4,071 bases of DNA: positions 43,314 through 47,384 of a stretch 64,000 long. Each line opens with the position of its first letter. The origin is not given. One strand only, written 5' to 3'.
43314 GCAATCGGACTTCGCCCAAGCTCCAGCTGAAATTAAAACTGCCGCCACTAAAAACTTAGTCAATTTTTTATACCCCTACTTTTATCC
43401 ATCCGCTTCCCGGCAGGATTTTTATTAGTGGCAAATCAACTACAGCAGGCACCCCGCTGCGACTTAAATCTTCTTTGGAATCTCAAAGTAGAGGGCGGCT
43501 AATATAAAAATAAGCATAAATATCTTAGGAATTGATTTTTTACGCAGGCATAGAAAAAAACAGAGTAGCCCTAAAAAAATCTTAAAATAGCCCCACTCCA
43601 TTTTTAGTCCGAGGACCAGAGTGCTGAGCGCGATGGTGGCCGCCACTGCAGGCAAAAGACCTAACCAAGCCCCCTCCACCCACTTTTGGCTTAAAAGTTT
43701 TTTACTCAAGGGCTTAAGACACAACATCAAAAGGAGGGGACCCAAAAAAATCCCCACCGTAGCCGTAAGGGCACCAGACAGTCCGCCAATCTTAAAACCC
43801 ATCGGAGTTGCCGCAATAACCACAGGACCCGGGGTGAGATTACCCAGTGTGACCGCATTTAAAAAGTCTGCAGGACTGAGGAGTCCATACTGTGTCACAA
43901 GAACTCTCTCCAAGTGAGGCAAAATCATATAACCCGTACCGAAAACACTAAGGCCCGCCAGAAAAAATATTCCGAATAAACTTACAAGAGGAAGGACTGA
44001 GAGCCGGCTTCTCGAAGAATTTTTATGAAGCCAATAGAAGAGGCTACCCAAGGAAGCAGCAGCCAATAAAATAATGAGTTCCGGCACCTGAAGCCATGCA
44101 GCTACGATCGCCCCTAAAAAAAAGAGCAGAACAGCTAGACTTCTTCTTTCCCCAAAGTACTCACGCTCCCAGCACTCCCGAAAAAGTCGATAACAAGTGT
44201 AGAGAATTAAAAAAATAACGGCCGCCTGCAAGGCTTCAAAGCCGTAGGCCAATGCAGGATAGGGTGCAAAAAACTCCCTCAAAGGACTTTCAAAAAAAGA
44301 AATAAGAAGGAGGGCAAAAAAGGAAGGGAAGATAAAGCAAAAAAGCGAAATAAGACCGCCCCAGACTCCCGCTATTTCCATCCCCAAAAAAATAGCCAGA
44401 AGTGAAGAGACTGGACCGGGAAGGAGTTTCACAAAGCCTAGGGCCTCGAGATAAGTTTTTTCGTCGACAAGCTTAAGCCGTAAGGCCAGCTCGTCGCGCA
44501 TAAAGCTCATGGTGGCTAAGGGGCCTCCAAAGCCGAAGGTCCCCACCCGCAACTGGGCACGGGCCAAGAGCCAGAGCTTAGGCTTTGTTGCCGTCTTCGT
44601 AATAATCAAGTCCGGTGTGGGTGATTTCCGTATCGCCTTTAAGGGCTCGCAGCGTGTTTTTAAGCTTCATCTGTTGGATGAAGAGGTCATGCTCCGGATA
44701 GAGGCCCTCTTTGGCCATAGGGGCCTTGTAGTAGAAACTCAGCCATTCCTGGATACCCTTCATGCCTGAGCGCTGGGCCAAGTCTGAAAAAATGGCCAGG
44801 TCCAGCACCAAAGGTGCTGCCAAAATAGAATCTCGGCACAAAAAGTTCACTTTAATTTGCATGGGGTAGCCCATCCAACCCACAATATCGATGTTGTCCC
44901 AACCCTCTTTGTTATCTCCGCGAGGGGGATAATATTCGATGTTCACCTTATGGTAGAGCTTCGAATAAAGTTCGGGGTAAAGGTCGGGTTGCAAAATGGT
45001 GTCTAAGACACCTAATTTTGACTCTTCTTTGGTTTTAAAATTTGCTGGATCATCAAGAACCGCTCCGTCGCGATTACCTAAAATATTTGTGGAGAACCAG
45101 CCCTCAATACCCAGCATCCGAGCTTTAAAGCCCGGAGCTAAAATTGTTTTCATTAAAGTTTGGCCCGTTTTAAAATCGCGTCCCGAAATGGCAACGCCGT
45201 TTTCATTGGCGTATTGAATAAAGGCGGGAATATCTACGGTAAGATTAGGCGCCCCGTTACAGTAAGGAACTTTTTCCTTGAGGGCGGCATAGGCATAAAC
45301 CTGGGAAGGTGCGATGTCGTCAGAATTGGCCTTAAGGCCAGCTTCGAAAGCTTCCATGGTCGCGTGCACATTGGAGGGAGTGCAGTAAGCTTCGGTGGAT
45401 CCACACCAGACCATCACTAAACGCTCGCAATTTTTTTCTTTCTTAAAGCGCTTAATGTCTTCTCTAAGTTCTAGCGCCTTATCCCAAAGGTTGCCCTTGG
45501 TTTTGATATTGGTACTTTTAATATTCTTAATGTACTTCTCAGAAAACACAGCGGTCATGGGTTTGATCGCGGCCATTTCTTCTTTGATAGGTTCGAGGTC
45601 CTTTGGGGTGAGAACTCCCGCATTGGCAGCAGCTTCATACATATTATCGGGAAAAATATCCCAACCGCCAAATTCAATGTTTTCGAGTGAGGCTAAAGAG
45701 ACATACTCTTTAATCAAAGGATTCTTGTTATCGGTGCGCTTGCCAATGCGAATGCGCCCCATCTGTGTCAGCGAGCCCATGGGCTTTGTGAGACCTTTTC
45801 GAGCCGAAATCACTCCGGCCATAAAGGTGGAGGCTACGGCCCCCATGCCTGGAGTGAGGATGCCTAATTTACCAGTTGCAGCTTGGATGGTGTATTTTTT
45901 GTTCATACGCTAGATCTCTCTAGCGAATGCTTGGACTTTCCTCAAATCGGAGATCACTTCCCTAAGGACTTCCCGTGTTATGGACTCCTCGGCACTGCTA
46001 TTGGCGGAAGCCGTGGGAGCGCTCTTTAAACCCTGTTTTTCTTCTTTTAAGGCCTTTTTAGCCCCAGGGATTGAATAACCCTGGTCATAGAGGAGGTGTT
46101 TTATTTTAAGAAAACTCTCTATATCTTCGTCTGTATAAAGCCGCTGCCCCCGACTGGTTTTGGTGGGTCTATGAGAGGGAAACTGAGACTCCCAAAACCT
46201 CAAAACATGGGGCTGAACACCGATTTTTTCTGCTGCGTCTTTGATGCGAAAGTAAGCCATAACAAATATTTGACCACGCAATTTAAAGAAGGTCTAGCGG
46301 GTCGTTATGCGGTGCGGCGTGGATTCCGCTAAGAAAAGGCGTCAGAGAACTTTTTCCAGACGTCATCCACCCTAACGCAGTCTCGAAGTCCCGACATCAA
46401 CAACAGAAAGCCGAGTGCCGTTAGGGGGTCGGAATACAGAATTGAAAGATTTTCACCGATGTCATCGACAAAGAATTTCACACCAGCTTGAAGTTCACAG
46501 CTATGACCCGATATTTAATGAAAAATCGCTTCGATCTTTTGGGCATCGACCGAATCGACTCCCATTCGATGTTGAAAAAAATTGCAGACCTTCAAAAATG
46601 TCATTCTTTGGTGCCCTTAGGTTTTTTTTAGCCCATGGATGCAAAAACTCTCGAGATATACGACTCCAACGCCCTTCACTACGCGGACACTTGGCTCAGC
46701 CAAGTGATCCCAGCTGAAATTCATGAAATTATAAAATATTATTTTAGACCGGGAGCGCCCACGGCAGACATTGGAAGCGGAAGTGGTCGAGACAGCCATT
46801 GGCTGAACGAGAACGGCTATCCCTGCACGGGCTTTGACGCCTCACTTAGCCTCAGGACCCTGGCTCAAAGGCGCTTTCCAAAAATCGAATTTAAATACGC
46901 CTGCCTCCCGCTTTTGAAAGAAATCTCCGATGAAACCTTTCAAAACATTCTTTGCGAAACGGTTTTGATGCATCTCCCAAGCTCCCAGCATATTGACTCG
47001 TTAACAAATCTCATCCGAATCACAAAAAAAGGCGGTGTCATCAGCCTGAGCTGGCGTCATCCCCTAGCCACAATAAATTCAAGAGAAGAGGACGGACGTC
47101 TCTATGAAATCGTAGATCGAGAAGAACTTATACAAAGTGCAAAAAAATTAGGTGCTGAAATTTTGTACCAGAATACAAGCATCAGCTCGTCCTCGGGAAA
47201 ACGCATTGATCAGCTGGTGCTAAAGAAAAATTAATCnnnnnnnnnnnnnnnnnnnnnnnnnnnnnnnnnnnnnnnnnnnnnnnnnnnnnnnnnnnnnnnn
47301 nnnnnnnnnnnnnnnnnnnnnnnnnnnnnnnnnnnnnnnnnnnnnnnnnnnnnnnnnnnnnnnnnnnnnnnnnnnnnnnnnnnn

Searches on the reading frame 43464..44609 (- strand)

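Call 72: search_protein_families(library=pfam, proteins=[window:43464-44609:-], max_evalue=0.00001)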
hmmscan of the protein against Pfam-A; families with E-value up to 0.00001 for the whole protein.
window:43464-44609:- (381 aa): 1 family
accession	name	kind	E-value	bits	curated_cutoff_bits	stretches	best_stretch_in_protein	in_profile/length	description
PF02417.20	Chromate_transp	-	1.4e-58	198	28.6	2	13-188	1-165/166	Chromate transporter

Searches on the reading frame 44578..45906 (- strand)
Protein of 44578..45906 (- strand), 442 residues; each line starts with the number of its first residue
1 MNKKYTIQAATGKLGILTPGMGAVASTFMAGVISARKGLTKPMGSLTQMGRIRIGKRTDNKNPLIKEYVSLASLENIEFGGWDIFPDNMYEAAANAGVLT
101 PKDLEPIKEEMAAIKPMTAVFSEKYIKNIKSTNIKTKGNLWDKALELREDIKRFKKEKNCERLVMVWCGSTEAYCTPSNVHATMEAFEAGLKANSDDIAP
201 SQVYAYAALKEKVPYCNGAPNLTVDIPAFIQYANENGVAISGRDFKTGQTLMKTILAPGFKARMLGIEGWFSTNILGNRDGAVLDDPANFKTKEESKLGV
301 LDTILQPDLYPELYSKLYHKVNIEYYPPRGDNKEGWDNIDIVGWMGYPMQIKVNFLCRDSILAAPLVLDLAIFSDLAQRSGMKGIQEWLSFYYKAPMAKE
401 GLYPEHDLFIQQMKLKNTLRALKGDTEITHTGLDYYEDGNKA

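Call 72: search_protein_families(library=pfam, proteins=[window:44578-45906:-], max_evalue=0.00001)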
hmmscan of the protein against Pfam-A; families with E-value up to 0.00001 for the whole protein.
window:44578-45906:- (442 aa): 2 families
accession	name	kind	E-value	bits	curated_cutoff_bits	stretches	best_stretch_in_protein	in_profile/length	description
PF07994.18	NAD_binding_5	-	7.7e-97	325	25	1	14-420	1-321/321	Myo-inositol-1-phosphate synthase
PF01658.22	Inos-1-P_synth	-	4.4e-33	114.1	27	1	248-360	1-107/107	Myo-inositol-1-phosphate synthase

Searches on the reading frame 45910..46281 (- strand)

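Call 73: search_protein_families(library=pfam, proteins=[window:45910-46281:-], max_evalue=0.00001)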
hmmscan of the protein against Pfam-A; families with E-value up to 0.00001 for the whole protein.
window:45910-46281:- (123 aa): 2 families
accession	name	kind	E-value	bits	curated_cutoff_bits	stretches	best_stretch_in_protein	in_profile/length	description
PF13411.12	MerR_1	-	2.5e-21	76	21.6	1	11-80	1-68/69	MerR HTH family regulatory protein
PF00376.29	MerR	-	9.1e-07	29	28.2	1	12-49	1-38/38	MerR family regulatory protein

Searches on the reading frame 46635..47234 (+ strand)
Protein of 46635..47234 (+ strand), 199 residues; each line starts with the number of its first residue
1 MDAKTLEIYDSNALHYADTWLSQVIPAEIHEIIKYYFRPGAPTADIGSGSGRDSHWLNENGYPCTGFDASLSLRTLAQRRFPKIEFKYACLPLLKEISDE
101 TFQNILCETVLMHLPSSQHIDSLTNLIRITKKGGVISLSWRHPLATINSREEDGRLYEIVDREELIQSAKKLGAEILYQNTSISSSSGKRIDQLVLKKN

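Call 72: search_protein_families(library=pfam, proteins=[window:46635-47234:+], max_evalue=0.00001)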
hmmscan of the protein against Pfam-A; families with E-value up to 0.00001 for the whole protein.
window:46635-47234:+ (199 aa): 4 families
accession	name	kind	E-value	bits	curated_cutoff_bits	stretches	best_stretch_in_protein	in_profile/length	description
PF08241.18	Methyltransf_11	-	8.3e-10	39.6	21.2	1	45-136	2-93/95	Methyltransferase domain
PF13649.12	Methyltransf_25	-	5.1e-09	37.1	27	1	45-134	3-97/97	Methyltransferase domain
PF13489.12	Methyltransf_23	-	5.7e-08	33.1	27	1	28-177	12-162/164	Methyltransferase domain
PF03848.20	TehB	-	8.7e-06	25.7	20.4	0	26-134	19-128/193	Tellurite resistance protein TehB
